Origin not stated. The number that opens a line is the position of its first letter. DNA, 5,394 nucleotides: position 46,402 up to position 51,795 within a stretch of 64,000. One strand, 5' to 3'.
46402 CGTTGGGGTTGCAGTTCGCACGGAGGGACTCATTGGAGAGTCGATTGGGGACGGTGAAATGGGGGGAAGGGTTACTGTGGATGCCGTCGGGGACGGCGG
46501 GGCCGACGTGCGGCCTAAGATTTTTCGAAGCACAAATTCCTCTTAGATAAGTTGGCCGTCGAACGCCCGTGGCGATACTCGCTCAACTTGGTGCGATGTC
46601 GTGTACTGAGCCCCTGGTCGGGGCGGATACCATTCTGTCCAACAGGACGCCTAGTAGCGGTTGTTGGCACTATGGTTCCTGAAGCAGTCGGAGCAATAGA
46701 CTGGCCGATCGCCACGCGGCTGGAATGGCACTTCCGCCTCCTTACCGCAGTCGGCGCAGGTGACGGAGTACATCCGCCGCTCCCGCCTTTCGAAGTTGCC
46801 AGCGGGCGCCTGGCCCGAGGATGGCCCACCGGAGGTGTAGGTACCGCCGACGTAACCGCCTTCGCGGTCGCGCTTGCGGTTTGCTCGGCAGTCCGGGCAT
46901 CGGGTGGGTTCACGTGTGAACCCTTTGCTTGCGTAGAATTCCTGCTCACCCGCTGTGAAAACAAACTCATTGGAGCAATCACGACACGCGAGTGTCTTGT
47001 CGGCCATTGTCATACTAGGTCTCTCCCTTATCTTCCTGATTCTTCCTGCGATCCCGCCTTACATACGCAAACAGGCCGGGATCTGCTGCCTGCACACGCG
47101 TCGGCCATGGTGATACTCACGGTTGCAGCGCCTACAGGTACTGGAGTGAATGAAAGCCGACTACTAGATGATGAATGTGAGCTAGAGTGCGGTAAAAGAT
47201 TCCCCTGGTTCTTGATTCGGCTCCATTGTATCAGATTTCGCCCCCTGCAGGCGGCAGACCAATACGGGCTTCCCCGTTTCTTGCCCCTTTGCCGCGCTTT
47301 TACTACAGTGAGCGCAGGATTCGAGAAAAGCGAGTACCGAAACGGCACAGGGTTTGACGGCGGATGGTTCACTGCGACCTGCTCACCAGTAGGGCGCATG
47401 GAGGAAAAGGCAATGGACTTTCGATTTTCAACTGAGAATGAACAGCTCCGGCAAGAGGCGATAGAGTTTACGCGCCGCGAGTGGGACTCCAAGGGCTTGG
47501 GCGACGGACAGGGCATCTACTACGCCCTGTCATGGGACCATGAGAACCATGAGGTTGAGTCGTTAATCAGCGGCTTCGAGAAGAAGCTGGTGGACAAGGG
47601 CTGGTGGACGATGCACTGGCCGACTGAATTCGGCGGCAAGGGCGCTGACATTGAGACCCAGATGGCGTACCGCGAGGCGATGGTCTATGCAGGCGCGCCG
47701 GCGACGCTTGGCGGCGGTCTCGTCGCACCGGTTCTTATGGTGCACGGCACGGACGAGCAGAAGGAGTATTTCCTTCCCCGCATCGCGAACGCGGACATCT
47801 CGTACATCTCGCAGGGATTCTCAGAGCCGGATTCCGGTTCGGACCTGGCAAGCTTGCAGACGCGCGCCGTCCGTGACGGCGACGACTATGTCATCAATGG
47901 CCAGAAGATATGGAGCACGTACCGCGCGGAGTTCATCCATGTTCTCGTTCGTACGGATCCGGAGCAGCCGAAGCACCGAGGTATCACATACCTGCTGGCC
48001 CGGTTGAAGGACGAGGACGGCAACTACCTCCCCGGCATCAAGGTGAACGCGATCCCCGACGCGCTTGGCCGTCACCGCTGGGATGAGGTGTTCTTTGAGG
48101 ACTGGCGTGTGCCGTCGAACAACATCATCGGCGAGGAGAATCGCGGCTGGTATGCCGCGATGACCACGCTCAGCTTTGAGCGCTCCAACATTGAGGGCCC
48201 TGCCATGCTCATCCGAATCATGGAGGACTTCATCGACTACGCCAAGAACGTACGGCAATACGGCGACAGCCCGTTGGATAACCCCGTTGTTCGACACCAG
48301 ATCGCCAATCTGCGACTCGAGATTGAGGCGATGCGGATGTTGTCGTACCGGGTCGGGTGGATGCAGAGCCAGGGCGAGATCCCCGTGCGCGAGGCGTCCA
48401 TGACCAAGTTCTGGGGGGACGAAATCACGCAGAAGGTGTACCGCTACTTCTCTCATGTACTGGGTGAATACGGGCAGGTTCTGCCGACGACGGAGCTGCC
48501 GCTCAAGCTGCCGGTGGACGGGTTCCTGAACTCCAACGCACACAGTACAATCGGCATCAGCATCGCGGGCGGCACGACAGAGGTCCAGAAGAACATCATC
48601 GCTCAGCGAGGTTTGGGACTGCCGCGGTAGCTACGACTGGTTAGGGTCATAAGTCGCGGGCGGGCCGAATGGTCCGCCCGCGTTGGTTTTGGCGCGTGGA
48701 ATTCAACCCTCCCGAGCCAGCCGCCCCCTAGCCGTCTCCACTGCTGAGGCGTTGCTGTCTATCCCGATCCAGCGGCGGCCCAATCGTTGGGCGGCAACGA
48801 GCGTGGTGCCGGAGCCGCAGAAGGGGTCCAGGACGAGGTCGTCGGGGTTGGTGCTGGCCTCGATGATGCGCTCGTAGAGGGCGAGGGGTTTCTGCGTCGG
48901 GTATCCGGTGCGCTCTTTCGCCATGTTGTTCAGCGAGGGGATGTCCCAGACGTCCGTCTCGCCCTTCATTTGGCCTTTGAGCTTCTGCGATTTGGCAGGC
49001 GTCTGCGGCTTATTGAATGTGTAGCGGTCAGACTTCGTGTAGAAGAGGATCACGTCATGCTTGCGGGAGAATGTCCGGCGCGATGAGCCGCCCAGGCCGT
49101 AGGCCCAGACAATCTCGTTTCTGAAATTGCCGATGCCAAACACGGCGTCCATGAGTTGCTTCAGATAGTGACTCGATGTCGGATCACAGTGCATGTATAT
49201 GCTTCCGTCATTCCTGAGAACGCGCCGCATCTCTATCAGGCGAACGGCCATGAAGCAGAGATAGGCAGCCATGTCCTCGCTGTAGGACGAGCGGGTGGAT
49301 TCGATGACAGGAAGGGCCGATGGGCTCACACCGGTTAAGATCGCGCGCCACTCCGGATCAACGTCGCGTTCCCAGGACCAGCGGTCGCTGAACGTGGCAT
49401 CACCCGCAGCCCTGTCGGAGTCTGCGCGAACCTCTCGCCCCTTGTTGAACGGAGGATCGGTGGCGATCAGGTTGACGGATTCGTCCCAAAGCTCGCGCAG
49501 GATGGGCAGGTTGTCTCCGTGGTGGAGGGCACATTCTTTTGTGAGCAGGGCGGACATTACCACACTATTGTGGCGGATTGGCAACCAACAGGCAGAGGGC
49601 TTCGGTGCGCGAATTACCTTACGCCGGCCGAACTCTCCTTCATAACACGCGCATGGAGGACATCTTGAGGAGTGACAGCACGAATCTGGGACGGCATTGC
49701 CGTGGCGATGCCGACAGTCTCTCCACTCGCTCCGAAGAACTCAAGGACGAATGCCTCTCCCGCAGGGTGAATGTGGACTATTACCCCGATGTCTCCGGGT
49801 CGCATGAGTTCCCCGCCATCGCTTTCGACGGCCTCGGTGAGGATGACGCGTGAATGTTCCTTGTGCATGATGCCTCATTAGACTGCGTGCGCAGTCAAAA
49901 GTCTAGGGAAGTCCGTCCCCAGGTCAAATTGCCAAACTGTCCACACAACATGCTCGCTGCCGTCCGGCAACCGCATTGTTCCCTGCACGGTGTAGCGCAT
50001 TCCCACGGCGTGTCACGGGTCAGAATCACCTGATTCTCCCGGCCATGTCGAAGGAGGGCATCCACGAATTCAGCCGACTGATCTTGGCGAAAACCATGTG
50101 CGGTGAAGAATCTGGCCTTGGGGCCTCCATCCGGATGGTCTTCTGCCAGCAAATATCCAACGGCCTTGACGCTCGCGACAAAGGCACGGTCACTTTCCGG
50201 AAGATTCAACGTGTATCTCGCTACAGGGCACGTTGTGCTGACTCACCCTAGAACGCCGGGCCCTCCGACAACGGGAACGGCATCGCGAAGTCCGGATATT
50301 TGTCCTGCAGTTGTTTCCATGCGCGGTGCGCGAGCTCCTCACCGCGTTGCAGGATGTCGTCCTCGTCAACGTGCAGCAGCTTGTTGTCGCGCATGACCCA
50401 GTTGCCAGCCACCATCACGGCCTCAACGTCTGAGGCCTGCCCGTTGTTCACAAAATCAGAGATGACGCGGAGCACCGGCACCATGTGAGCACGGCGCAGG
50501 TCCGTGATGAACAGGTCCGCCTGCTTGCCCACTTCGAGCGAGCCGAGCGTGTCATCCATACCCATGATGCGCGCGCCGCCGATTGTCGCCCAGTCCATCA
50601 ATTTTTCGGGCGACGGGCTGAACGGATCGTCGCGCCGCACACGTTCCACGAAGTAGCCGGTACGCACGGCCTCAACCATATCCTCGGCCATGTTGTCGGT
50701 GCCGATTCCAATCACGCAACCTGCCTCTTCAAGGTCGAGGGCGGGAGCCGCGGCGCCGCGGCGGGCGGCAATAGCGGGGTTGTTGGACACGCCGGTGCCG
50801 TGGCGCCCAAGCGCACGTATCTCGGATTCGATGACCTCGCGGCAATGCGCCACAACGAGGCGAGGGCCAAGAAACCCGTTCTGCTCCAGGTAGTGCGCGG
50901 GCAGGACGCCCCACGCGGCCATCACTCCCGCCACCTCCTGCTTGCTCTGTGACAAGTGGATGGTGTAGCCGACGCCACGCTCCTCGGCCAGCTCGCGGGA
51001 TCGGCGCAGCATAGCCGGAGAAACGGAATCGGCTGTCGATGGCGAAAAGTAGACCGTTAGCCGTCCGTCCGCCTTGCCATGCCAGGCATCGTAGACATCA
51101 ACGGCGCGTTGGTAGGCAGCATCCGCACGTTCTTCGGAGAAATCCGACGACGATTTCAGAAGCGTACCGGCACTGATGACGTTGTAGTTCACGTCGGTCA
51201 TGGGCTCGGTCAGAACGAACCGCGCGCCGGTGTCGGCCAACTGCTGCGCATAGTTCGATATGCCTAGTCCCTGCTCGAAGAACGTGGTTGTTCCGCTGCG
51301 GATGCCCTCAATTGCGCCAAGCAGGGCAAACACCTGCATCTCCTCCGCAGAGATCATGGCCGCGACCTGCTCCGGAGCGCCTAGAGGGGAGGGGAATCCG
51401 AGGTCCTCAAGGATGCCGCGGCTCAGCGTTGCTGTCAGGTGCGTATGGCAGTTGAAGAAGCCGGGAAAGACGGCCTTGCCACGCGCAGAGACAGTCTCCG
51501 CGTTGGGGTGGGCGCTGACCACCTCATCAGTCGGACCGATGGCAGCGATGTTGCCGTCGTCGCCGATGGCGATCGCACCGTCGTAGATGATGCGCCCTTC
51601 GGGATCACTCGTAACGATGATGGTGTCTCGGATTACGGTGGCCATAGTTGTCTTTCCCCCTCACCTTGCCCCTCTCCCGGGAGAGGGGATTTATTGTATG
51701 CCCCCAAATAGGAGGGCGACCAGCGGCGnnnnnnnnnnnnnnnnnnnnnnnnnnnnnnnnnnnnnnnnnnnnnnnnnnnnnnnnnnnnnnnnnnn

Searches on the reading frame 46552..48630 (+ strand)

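Call 72: search_protein_families(library=pfam, proteins=[window:46552-48630:+], max_evalue=0.00001)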
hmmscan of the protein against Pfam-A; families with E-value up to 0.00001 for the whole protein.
window:46552-48630:+ (692 aa): 3 families
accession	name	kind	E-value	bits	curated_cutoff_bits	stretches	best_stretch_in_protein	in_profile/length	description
PF00441.29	Acyl-CoA_dh_1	-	1.8e-25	90.3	22.4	1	530-687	1-149/150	Acyl-CoA dehydrogenase, C-terminal domain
PF02770.24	Acyl-CoA_dh_M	-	4.7e-14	52.8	33.3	1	422-517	3-96/97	Acyl-CoA dehydrogenase, middle domain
PF02771.21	Acyl-CoA_dh_N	-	5.5e-14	52.9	22.9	1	295-413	3-111/113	Acyl-CoA dehydrogenase, N-terminal domain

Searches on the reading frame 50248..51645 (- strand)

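Call 58: search_protein_families(library=pfam, proteins=[window:50248-51645:-], max_evalue=0.001)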
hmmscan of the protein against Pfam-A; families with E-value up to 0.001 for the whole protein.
window:50248-51645:- (465 aa): 3 families
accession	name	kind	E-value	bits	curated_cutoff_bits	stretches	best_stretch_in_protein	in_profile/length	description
PF01979.26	Amidohydro_1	-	4.1e-50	171.4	25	1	59-417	2-345/345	Amidohydrolase family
PF07969.17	Amidohydro_3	-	1.3e-18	68.2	29.7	1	176-417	224-471/472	Amidohydrolase family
PF22039.1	HUTI_composite_bact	-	8e-05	22.6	25.5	1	29-49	6-26/26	Imidazolonepropionase-like composite domain, bacteria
